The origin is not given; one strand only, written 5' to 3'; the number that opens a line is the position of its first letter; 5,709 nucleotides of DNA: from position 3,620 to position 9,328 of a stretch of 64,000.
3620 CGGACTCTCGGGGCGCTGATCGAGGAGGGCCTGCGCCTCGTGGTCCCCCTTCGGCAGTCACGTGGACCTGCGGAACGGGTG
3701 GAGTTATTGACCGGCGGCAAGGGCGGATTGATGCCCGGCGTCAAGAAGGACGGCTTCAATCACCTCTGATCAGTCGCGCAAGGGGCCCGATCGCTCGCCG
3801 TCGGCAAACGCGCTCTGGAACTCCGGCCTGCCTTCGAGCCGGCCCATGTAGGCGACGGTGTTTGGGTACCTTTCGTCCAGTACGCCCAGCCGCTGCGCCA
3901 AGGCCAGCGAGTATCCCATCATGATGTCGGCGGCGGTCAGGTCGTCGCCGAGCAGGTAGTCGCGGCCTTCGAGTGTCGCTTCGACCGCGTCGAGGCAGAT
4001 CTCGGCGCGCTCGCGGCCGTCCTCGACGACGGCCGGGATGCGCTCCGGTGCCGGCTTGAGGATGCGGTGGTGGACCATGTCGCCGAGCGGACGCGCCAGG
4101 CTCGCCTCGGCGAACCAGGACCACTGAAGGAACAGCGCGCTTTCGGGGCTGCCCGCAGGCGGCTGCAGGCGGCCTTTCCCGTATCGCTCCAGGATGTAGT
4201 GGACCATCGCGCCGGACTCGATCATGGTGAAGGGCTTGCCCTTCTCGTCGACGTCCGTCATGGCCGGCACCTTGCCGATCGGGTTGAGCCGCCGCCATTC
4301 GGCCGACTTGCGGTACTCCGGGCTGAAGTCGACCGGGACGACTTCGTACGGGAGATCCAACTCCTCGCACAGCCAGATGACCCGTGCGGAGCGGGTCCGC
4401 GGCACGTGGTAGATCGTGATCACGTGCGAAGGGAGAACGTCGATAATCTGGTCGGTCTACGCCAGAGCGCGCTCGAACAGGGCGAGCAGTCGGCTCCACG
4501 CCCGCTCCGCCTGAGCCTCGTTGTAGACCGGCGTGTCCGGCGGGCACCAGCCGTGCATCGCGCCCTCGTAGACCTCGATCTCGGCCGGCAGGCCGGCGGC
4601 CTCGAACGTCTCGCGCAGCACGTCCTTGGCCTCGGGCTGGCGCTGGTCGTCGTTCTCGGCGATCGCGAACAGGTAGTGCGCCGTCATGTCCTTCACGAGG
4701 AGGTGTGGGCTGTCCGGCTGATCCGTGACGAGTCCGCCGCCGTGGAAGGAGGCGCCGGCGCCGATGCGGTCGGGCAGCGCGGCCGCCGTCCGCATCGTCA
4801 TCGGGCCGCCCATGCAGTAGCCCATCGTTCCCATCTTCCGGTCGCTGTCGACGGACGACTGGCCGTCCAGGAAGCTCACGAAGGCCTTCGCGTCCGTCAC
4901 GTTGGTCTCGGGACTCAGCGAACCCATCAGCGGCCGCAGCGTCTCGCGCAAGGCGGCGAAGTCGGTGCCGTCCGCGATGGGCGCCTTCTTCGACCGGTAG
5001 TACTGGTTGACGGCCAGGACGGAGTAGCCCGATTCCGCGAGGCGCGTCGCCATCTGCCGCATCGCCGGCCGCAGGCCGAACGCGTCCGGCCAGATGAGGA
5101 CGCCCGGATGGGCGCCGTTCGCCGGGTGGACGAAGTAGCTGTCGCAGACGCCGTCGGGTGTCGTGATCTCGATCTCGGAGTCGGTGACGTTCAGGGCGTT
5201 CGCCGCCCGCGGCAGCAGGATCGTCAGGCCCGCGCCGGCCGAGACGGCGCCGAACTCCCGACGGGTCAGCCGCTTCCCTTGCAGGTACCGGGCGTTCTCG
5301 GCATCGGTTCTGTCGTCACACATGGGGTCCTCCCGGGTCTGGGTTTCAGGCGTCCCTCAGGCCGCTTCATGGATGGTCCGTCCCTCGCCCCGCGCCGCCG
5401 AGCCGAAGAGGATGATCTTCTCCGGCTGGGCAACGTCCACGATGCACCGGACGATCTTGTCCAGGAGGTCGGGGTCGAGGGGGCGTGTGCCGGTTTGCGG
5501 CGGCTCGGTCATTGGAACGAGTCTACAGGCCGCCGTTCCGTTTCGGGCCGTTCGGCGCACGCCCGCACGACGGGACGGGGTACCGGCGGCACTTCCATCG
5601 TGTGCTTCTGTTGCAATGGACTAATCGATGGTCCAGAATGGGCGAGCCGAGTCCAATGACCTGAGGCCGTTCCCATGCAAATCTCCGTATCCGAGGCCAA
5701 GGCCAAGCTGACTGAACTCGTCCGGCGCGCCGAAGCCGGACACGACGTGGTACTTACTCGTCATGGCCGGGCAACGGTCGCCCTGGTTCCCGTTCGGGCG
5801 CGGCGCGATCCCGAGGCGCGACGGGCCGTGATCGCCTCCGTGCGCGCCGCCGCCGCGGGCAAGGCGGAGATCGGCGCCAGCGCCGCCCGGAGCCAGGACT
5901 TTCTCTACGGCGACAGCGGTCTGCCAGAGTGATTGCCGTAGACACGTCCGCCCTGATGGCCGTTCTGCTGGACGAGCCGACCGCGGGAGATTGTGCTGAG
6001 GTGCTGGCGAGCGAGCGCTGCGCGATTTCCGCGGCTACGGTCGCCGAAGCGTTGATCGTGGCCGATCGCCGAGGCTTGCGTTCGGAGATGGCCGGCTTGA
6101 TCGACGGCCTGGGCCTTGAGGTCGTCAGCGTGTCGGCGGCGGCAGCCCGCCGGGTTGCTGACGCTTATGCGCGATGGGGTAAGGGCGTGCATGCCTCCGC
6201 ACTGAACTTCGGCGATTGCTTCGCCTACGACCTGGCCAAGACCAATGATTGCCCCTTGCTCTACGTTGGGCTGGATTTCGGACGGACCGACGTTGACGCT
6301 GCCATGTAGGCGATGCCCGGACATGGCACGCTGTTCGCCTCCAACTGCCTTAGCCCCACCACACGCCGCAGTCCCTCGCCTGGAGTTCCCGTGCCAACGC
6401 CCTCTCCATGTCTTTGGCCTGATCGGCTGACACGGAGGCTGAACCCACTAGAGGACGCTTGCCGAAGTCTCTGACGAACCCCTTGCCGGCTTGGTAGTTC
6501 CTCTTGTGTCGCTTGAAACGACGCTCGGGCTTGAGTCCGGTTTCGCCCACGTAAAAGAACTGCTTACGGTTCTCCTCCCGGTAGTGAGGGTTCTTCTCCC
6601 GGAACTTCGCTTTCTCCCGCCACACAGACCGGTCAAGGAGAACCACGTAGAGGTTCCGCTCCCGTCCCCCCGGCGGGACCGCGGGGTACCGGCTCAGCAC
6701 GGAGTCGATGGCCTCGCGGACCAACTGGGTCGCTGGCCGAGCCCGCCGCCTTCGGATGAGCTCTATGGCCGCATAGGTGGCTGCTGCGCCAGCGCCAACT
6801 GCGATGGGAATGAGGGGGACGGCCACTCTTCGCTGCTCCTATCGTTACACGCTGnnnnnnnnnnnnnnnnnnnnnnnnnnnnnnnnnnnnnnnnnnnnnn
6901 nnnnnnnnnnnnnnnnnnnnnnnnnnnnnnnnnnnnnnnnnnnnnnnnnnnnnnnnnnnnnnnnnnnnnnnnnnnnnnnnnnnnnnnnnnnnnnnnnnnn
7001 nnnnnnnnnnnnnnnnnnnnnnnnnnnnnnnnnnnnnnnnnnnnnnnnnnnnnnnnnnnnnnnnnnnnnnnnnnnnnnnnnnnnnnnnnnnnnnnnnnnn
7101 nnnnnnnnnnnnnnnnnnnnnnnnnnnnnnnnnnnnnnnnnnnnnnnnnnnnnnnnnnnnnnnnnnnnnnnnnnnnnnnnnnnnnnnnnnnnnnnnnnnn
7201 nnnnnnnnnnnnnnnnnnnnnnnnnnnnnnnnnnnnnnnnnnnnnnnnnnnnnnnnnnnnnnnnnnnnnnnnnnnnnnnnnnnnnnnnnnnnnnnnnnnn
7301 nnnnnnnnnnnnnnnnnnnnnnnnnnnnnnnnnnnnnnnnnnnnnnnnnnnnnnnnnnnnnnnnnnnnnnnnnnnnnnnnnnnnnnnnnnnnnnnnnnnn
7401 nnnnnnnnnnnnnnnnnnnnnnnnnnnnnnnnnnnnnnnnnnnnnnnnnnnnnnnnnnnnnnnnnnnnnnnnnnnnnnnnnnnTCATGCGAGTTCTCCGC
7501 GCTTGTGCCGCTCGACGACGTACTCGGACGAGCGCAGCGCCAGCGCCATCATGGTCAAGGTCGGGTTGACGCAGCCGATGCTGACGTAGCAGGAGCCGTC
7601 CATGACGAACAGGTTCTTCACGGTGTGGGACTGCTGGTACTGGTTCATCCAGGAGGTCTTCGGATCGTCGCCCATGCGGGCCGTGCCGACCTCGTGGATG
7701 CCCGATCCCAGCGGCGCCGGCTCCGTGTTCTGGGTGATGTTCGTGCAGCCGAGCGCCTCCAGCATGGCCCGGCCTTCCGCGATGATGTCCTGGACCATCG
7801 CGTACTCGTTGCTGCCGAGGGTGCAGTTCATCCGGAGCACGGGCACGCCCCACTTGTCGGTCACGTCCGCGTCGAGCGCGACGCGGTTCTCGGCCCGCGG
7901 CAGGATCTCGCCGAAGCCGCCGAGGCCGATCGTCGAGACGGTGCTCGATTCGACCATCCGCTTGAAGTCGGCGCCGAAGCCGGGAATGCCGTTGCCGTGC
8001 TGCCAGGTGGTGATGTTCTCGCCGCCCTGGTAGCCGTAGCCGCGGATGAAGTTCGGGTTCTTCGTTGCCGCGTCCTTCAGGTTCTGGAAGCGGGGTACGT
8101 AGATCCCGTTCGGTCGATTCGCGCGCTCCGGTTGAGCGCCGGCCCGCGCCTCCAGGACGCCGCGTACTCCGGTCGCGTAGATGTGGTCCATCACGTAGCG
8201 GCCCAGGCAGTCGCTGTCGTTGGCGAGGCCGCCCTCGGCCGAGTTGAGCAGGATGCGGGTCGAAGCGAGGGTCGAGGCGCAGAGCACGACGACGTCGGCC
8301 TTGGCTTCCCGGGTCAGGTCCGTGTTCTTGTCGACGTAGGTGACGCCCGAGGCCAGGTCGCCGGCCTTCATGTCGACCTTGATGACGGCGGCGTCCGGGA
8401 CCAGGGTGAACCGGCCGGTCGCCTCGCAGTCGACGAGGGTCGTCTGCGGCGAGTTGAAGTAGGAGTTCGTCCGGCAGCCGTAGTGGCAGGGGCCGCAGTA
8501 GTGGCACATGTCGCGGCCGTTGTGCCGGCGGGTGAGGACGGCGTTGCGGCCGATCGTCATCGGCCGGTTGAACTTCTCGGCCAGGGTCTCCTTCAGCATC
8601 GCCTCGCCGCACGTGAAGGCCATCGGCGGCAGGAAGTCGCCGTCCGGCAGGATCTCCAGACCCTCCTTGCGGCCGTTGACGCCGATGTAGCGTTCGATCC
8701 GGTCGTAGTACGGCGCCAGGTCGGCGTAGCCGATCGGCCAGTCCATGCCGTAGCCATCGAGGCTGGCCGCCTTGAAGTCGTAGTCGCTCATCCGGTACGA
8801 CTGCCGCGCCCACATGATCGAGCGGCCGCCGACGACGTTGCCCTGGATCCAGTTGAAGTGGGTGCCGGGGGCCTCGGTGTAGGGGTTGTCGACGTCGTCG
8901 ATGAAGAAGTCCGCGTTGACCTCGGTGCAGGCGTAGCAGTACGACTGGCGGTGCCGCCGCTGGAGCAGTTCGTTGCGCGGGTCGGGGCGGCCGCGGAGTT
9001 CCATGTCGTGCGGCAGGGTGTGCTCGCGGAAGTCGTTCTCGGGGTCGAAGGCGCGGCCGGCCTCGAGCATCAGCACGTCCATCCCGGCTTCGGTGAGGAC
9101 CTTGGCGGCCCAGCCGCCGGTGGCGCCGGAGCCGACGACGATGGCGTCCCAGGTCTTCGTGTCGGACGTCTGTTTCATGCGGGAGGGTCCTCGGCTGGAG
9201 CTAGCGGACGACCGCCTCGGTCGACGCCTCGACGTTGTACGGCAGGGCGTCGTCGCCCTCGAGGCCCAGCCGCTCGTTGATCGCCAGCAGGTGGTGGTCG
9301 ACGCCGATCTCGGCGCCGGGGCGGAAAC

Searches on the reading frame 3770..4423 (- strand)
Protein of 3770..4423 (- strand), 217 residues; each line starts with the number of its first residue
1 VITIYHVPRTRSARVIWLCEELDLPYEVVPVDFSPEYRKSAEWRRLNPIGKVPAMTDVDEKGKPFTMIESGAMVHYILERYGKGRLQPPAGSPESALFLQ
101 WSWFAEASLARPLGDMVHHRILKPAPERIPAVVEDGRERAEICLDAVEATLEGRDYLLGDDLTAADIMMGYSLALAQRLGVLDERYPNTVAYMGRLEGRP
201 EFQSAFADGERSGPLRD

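Call 26: search_protein_families(library=pfam, proteins=[window:3770-4423:-], max_evalue=0.001)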
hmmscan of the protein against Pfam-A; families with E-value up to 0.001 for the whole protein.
window:3770-4423:- (217 aa): 6 families
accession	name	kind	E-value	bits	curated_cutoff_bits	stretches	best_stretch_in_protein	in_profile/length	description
PF02798.26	GST_N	-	3.3e-12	47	20.9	1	3-78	4-75/76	Glutathione S-transferase, N-terminal domain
PF13417.12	GST_N_3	-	4.4e-11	43.4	22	1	12-82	10-72/75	Glutathione S-transferase, N-terminal domain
PF13409.12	GST_N_2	-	6.6e-10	39.9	25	1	12-77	5-67/70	Glutathione S-transferase, N-terminal domain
PF13410.11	GST_C_2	-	1.1e-08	35.5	24.9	1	130-195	1-69/69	Glutathione S-transferase, C-terminal domain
PF00043.30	GST_C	-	4e-08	33.8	20.7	1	119-200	10-93/93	Glutathione S-transferase, C-terminal domain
PF14497.11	GST_C_3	-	2.5e-05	24.9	21.6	1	138-202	29-97/104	Glutathione S-transferase, C-terminal domain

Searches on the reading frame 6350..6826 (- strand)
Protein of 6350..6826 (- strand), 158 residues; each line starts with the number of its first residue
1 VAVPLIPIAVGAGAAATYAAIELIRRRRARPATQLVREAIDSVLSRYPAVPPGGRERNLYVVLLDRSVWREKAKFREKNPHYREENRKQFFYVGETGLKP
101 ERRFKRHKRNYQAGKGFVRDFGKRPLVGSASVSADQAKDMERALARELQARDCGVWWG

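Call 26: search_protein_families(library=pfam, proteins=[window:6350-6826:-], max_evalue=0.001)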
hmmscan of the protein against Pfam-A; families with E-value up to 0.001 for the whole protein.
window:6350-6826:- (158 aa): 1 family
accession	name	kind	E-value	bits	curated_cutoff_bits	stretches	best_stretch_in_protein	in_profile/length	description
PF01541.30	GIY-YIG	-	0.0003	21.4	22.6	1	86-131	10-52/78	GIY-YIG catalytic domain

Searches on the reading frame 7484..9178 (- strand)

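Call 26: search_protein_families(library=pfam, proteins=[window:7484-9178:-], max_evalue=0.001)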
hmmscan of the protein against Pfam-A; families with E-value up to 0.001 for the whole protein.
window:7484-9178:- (564 aa): 3 families
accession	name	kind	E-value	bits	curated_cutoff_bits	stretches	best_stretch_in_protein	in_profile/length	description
PF05199.19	GMC_oxred_C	-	3.9e-21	76.5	24.6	1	427-547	1-139/139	GMC oxidoreductase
PF00732.25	GMC_oxred_N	-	4.5e-14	53.2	23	1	14-332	5-216/218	GMC oxidoreductase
PF01266.30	DAO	-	0.0008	19.5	27.9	0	11-43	1-33/353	FAD dependent oxidoreductase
